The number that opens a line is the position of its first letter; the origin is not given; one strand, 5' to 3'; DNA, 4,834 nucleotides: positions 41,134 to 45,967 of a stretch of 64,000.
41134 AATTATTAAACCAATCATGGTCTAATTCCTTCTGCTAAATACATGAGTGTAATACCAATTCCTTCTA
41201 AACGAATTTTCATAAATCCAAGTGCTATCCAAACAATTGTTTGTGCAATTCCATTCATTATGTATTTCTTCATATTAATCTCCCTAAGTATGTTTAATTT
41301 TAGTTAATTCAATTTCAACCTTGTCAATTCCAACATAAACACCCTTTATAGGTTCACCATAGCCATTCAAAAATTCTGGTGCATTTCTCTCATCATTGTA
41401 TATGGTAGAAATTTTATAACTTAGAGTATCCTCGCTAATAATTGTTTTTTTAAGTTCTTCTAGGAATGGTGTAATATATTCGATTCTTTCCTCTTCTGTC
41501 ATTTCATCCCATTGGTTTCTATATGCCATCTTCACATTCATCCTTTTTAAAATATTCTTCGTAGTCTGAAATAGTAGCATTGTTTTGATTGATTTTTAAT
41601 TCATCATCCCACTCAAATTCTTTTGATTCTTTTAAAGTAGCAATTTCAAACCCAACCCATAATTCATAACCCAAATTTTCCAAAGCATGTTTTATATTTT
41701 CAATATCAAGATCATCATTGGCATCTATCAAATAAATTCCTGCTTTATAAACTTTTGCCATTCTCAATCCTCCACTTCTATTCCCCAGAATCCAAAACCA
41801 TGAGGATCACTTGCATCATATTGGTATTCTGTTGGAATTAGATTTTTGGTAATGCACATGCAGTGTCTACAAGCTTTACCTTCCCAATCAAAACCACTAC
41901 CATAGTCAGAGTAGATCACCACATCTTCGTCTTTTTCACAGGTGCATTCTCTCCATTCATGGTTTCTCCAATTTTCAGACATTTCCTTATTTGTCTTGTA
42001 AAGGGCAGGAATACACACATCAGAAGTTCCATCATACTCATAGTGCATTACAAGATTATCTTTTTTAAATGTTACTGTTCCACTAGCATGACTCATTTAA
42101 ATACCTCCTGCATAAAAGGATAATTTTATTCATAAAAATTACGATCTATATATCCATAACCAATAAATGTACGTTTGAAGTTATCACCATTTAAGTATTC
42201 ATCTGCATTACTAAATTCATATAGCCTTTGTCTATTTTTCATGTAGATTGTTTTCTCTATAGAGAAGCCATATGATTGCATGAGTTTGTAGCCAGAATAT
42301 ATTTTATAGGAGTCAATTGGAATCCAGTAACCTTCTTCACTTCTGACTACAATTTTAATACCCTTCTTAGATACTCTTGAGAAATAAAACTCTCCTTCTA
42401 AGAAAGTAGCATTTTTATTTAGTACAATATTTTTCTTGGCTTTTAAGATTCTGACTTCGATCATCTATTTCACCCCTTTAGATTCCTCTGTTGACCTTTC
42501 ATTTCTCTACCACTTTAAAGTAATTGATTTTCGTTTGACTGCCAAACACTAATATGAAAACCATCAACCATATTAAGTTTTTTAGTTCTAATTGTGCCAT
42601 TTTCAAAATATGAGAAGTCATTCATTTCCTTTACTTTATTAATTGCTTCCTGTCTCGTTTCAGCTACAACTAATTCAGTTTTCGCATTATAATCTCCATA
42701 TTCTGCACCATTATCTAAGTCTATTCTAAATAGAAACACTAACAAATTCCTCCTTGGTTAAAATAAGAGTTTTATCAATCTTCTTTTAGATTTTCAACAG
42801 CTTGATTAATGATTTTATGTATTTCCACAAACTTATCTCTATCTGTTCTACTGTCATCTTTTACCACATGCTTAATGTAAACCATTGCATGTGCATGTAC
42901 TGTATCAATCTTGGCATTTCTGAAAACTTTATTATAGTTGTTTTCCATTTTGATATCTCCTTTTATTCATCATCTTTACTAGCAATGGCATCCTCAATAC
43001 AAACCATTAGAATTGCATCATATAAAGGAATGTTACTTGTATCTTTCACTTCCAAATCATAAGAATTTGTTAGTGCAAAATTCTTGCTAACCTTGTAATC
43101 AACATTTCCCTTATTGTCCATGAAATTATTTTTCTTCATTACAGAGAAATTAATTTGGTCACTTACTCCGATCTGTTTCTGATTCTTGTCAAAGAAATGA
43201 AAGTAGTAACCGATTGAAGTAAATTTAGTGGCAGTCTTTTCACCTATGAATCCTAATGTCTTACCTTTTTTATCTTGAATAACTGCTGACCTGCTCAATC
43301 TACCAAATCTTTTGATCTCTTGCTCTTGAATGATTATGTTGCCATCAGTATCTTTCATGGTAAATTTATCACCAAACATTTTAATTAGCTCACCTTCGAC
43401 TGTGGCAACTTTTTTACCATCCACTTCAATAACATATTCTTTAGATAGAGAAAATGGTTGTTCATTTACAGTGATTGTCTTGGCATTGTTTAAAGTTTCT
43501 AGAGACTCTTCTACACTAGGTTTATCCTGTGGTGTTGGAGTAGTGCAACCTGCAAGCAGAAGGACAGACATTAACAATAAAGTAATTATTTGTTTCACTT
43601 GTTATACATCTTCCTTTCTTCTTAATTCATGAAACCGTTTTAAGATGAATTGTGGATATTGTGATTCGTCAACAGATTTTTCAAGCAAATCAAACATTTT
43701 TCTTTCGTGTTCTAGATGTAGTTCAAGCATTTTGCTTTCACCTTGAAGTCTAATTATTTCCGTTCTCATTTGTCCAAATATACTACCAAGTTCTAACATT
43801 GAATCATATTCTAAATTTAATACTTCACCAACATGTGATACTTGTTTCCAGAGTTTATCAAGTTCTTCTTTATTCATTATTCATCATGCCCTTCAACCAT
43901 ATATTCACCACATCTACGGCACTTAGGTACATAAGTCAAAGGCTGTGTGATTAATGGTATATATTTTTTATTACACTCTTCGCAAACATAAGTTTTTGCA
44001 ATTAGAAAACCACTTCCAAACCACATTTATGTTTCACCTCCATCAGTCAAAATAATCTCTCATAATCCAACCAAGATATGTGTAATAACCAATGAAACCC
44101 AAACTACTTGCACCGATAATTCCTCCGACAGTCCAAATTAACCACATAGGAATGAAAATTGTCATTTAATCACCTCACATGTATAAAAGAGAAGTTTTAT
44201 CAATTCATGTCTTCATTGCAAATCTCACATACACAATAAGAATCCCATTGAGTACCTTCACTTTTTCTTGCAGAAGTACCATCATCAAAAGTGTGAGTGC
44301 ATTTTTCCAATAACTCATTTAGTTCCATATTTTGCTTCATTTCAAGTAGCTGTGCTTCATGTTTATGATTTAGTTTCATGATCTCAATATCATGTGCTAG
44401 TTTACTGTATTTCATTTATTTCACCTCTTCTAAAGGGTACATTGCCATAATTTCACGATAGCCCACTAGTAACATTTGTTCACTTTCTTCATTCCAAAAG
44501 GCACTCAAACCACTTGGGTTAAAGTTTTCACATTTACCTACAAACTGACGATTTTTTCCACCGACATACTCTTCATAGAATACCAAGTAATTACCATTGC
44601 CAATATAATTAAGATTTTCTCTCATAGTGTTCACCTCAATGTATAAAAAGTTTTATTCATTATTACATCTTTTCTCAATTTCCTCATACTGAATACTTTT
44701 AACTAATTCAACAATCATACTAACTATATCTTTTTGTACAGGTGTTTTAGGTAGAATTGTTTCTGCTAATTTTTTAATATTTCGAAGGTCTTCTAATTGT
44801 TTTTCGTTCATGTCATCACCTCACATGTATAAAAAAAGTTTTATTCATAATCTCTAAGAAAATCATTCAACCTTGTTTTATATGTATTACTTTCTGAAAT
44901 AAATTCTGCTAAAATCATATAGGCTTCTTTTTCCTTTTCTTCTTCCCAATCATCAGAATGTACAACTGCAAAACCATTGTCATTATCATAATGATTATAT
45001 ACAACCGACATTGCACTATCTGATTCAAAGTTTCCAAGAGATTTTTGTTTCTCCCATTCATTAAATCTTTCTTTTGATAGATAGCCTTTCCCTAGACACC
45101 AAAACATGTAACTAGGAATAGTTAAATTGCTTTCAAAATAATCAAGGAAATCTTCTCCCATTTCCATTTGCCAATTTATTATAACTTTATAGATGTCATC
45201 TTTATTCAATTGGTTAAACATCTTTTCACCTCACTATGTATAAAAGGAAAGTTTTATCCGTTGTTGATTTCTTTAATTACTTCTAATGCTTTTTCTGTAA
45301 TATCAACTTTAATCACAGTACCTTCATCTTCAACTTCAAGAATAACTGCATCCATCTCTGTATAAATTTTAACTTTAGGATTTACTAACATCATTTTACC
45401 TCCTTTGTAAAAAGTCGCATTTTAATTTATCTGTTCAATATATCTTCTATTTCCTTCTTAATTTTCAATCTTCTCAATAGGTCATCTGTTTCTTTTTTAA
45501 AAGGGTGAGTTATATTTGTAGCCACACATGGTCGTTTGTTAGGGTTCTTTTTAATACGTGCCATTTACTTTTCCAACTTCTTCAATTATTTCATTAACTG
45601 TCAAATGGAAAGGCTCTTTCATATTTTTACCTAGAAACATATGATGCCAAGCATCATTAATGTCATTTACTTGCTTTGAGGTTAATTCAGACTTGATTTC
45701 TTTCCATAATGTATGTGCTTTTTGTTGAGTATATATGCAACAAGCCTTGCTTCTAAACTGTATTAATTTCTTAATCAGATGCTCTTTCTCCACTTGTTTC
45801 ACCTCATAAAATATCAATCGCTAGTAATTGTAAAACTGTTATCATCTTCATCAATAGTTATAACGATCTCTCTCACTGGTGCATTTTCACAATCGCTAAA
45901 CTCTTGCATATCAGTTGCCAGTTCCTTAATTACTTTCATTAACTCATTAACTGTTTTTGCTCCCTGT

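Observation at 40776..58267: Second conserved motif family: AT-palindrome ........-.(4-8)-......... placed 2-6 nt upstream of the RBS of small genes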

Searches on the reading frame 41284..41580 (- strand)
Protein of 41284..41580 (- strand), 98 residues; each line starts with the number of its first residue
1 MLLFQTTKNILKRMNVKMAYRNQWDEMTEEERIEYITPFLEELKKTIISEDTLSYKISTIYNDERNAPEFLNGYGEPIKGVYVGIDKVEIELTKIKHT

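Call 82: search_protein_families(library=pfam, max_evalue=0.01, proteins=[window:41284-41580:-])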
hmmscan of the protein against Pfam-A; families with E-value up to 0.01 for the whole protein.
window:41284-41580:- (98 aa): 0 families

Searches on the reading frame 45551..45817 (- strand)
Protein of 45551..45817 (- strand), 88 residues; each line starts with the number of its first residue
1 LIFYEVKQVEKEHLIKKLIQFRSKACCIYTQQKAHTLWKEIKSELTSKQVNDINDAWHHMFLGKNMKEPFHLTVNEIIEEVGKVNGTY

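Call 82: search_protein_families(library=pfam, max_evalue=0.01, proteins=[window:45551-45817:-])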
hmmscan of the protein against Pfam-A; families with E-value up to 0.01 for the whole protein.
window:45551-45817:- (88 aa): 2 families
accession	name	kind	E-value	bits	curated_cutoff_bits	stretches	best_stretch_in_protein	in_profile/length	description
PF07491.16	PPI_Ypi1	-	0.0015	18.6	27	1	9-35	24-46/57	Protein phosphatase inhibitor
PF24276.1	DUF7469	-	0.0043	17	27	1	2-53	38-89/220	Family of unknown function (DUF7469)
